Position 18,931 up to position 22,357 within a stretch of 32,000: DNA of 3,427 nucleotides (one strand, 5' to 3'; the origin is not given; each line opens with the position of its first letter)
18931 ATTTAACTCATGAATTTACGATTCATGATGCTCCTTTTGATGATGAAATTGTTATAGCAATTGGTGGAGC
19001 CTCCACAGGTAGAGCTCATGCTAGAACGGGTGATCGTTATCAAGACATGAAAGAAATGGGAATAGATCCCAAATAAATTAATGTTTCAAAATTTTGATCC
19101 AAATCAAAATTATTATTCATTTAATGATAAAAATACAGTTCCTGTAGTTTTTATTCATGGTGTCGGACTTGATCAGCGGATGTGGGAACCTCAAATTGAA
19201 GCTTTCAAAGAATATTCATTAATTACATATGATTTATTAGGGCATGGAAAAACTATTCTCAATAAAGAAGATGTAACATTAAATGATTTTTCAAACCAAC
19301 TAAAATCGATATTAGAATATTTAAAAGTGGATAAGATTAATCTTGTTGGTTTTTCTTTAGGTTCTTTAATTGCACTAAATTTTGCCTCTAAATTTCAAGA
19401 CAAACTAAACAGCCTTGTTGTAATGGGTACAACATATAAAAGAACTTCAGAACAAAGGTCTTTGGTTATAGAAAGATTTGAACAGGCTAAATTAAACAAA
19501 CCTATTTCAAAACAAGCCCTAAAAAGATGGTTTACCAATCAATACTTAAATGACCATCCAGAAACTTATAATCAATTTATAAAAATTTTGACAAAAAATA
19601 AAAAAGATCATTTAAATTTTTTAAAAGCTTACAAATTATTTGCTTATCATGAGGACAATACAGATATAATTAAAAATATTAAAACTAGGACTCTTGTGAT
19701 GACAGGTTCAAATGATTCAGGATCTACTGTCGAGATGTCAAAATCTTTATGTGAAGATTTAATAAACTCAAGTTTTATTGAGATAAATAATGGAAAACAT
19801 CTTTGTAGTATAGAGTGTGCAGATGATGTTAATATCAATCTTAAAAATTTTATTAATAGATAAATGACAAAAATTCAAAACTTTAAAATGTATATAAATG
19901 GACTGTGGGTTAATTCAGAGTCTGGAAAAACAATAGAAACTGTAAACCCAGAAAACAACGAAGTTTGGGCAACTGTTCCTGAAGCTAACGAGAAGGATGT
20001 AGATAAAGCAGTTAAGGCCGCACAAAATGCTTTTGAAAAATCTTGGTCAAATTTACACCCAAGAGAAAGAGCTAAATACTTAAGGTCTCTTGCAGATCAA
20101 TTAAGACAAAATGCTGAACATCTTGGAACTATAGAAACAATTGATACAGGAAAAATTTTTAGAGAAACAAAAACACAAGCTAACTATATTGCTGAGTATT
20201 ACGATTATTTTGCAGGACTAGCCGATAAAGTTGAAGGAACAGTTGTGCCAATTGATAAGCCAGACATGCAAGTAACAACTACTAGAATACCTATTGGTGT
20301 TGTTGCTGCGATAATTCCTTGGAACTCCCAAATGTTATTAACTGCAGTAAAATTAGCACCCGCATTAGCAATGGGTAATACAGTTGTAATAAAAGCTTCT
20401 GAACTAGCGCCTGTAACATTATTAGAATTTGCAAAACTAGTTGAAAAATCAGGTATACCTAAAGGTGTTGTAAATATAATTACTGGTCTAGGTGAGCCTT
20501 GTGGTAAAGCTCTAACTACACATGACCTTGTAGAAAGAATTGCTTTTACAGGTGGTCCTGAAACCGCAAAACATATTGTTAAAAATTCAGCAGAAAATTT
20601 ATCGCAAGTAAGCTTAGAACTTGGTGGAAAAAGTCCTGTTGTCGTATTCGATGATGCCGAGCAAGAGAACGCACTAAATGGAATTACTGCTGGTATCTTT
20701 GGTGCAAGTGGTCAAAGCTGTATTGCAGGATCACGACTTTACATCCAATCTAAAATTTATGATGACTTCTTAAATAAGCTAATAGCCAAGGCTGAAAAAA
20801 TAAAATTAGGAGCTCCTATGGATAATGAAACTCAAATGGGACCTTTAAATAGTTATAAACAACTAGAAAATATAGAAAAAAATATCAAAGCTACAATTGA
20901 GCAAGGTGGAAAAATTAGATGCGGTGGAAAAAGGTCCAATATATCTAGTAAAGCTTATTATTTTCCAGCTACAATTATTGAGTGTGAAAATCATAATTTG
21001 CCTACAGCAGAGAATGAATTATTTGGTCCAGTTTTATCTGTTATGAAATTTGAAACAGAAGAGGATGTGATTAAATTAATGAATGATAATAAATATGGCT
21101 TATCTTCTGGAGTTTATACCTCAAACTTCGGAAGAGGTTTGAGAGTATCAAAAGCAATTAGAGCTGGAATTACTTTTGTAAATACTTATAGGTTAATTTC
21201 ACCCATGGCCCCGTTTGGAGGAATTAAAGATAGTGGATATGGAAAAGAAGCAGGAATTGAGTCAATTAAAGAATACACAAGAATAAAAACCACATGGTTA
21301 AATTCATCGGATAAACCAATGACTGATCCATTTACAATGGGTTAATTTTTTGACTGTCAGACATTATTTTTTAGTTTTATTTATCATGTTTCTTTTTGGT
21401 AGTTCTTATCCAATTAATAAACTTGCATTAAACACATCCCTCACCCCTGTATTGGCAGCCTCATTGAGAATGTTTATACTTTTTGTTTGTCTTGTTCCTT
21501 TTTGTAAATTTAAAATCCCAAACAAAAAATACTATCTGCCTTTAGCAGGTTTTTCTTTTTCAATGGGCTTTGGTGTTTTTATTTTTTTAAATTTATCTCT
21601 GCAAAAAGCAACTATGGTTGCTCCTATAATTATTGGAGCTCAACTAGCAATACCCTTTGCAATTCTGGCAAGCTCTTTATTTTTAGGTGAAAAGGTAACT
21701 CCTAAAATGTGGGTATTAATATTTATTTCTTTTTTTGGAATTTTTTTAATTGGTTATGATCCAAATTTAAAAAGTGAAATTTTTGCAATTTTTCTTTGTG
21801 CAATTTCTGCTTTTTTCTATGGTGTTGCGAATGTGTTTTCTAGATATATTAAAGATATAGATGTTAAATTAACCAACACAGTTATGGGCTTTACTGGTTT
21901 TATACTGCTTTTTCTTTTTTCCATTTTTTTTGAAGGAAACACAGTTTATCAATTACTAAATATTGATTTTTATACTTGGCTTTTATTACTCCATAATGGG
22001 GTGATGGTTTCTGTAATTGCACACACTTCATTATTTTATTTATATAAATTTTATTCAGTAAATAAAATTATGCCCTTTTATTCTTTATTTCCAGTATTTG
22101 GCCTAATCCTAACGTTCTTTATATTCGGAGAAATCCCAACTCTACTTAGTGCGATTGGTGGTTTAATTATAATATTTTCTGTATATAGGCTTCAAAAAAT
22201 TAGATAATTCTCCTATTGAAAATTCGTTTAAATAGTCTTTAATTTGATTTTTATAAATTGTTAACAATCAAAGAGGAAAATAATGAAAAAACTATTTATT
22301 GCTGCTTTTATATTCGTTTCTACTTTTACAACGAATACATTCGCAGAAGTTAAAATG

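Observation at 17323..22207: Tightly coupled five-gene operon of unassigned pathway: LLM monooxygenase, DUF1185, alpha/beta hydrolase, ALDH, DMT transporter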

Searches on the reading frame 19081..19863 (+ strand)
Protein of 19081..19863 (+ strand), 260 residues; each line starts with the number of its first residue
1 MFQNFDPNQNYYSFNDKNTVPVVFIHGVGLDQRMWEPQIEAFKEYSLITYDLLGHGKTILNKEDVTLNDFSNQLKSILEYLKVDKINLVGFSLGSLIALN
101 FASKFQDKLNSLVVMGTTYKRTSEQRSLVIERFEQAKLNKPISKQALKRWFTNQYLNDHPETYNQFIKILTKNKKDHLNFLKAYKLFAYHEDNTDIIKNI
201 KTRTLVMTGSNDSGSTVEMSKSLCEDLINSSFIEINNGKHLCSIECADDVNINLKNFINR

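Call 3: search_protein_families(library=pfam, proteins=[window:19081-19863:+])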
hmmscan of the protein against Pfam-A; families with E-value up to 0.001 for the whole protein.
window:19081-19863:+ (260 aa): 7 families
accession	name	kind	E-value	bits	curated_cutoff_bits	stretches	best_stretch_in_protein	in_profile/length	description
PF00561.26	Abhydrolase_1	-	4.8e-23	82.5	25.8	1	21-242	2-240/245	alpha/beta hydrolase fold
PF12697.13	Abhydrolase_6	-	1.6e-10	42.5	26.3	1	22-213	1-177/217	Alpha/beta hydrolase family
PF03096.20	Ndr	-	1.9e-10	40.4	23.3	1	64-258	79-276/283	Ndr family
PF12146.15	Hydrolase_4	-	3.5e-10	40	27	1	22-240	7-232/239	Serine aminopeptidase, S33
PF06028.17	DUF915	-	2.6e-07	30.7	22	1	61-154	76-177/255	Alpha/beta hydrolase of unknown function (DUF915)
PF02089.21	Palm_thioest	-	2.6e-06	27.8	26.8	1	21-207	1-192/254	Palmitoyl protein thioesterase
PF03959.19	FSH1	-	0.00043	20.5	21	0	67-240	82-199/211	Serine hydrolase (FSH1)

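Call 4: search_protein_families(library=ncbifam, proteins=[window:19081-19863:+])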
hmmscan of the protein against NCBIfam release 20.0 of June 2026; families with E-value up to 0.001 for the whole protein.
window:19081-19863:+ (260 aa): 36 families (the best 25 are shown)
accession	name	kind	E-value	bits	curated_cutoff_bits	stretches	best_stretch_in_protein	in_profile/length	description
TIGR02427.1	protocat_pcaD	equivalog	1.7e-35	122.6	255.85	1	16-258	10-250/251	3-oxoadipate enol-lactonase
NF051488.1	bifunc_PcaDC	exception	7.8e-34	117.4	390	1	14-259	6-251/375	bifunctional 3-oxoadipate enol-lactonase/4-carboxymuconolactone decarboxylase PcaDC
NF051487.1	bifunc_PcaCD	exception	1e-31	110.5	430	1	17-259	170-412/413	bifunctional 4-carboxymuconolactone decarboxylase/3-oxoadipate enol-lactonase PcaCD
TIGR03611.1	RutD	equivalog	6.6e-21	74.8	238.5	1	15-258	9-255/258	pyrimidine utilization protein D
TIGR03695.1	menH_SHCHC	equivalog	1.4e-20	73.9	208.55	1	21-258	4-251/252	2-succinyl-6-hydroxy-2,4-cyclohexadiene-1-carboxylate synthase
NF050089.1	i_nPHAscl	equivalog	9.8e-20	70.8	300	1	12-118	11-118/288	intracellular short-chain-length polyhydroxyalkanoate depolymerase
NF011457.0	PRK14875.1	equivalog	8.4e-19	67.8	307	1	11-259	124-370/372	acetoin dehydrogenase dihydrolipoyllysine-residue acetyltransferase subunit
NF008340.0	PRK11126.1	equivalog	4.1e-15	55.7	261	1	16-178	11-177/255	2-succinyl-6-hydroxy-2,4-cyclohexadiene-1-carboxylate synthase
TIGR01250.1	pro_imino_pep_2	subfamily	1e-14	54.8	167.65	1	11-259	15-288/288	proline iminopeptidase-family hydrolase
NF045945.1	ProImpepLactob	equivalog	4.2e-14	52.7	400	1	5-259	10-291/293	proline iminopeptidase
TIGR01738.1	bioH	equivalog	1e-12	48.2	206.95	1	20-257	5-244/245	pimeloyl-ACP methyl ester esterase BioH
NF058580.1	lipase_V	equivalog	2.4e-12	47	300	1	10-245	16-225/230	EstV family lipase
NF041759.1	mac_hydro_EstT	equivalog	6.4e-12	45.2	450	1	14-123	17-132/278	macrolide hydrolase EstT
TIGR03343.1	biphenyl_bphD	equivalog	8.3e-12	44.9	462.15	1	20-257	31-279/282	2-hydroxy-6-oxo-6-phenylhexa-2,4-dienoate hydrolase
NF002938.0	PRK03592.1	equivalog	1.9e-11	43.9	241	1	18-123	29-135/298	haloalkane dehalogenase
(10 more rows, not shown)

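Call 72: search_dna_similar(query=window:19081-19863:+, collection=plasmids, mode=protein, max_rows=30, max_evalue=1e-15)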
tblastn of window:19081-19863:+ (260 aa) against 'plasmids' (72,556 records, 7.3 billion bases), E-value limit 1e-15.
Records with a match: 311; places in all: 320; records where one place covers at least 80% of the query: 311.
Best place of each record, by identity: <60% 311.
By first word of the organism name: Rhizobium 108; Sinorhizobium 69; Leisingera 15; Acinetobacter 12; Mesorhizobium 11; Agrobacterium 10; Ensifer 10; Escherichia 10; Caballeronia 5; Paraburkholderia 5; and 31 more.
By predicted mobility (MOB-suite, as given by PLSDB): non-mobilizable 161; conjugative 124; mobilizable 26.
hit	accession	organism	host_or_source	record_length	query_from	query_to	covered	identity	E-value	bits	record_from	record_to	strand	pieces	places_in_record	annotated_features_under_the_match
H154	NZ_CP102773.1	Bosea sp. NBC_00550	-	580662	21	258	92%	33.5%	3e-32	131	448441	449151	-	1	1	alpha/beta fold hydrolase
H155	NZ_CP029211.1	Aquabacterium olei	cell culture,soil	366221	7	258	97%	31.5%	1e-34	138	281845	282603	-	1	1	alpha/beta hydrolase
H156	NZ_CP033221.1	Parasedimentitalea marina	Cell culture,deep seawater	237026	22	260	92%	32.2%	1e-34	138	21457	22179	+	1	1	alpha/beta hydrolase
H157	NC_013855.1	Azospirillum sp. B510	-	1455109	20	259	92%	32.0%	4e-36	142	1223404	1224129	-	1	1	record has no annotation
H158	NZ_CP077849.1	Acinetobacter baumannii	Homo sapiens,Rectal swab_P28_BU14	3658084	8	258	97%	30.0%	2e-30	126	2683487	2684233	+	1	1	none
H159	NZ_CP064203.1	Acinetobacter baumannii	Homo sapiens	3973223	8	258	97%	30.0%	2e-30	126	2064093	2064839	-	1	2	none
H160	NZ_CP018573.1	Marivivens sp. JLT3646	cell culture,shallow-sea hydrothermal ...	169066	21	259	92%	31.4%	1e-31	130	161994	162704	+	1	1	alpha/beta hydrolase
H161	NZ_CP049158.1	Caballeronia sp. SBC1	whole organism,soil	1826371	12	259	95%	30.2%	3e-36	143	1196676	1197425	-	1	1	none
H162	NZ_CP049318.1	Caballeronia sp. SBC2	whole organism,soil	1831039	12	259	95%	30.2%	3e-36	143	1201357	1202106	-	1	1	none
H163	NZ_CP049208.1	Agrobacterium rubi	Raspberry,cell culture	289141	21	259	92%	31.3%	8e-29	121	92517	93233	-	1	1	alpha/beta fold hydrolase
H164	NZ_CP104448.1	Acinetobacter baumannii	Homo sapiens,sputum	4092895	8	258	97%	29.6%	8e-30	124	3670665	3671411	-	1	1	none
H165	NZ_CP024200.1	Thalassospira marina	-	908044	12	259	95%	29.8%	5e-30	125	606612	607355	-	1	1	alpha/beta fold hydrolase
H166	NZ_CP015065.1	Mesorhizobium ciceri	Astragalus pelecinus,Pure Sample,Plant ...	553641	21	260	92%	30.2%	9e-27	115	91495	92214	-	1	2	alpha/beta hydrolase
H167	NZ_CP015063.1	Mesorhizobium ciceri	Cicer arietinum,Pure Sample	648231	21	260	92%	30.2%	9e-27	115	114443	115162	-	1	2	alpha/beta hydrolase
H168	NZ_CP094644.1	Acinetobacter sp. PK01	mixed culture,Laboratory activated ...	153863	21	259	92%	30.3%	8e-31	127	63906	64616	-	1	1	alpha/beta hydrolase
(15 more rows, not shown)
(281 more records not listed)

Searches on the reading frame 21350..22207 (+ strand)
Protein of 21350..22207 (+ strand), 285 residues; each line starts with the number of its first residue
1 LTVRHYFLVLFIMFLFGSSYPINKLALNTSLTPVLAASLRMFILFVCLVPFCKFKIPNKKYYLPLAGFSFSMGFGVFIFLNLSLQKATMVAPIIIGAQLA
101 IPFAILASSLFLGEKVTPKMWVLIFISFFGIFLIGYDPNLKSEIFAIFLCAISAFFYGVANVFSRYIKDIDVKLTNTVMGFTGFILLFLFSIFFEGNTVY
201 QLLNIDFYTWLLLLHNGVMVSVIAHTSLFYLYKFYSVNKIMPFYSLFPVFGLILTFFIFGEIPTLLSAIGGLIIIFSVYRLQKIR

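Call 3: search_protein_families(library=pfam, proteins=[window:21350-22207:+])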
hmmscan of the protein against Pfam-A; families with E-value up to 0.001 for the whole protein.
window:21350-22207:+ (285 aa): 1 family
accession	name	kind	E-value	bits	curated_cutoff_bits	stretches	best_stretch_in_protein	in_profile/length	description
PF00892.27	EamA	-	1.5e-24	87.3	28.2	2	145-279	2-131/135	EamA-like transporter family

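Call 4: search_protein_families(library=ncbifam, proteins=[window:21350-22207:+])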
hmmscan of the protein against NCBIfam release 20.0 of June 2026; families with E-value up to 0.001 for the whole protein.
window:21350-22207:+ (285 aa): 3 families
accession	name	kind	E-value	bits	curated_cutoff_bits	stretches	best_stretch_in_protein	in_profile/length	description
TIGR00950.1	2A78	equivalog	1.1e-12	48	230.2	1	17-278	2-263/264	carboxylate/amino acid/amine transporter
NF008523.0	PRK11453.1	equivalog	1.9e-06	27.7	472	1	1-279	1-283/299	O-acetylserine/cysteine exporter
NF008432.0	PRK11272.1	equivalog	4.7e-06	26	270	1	10-278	15-282/294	drug/metabolite exporter YedA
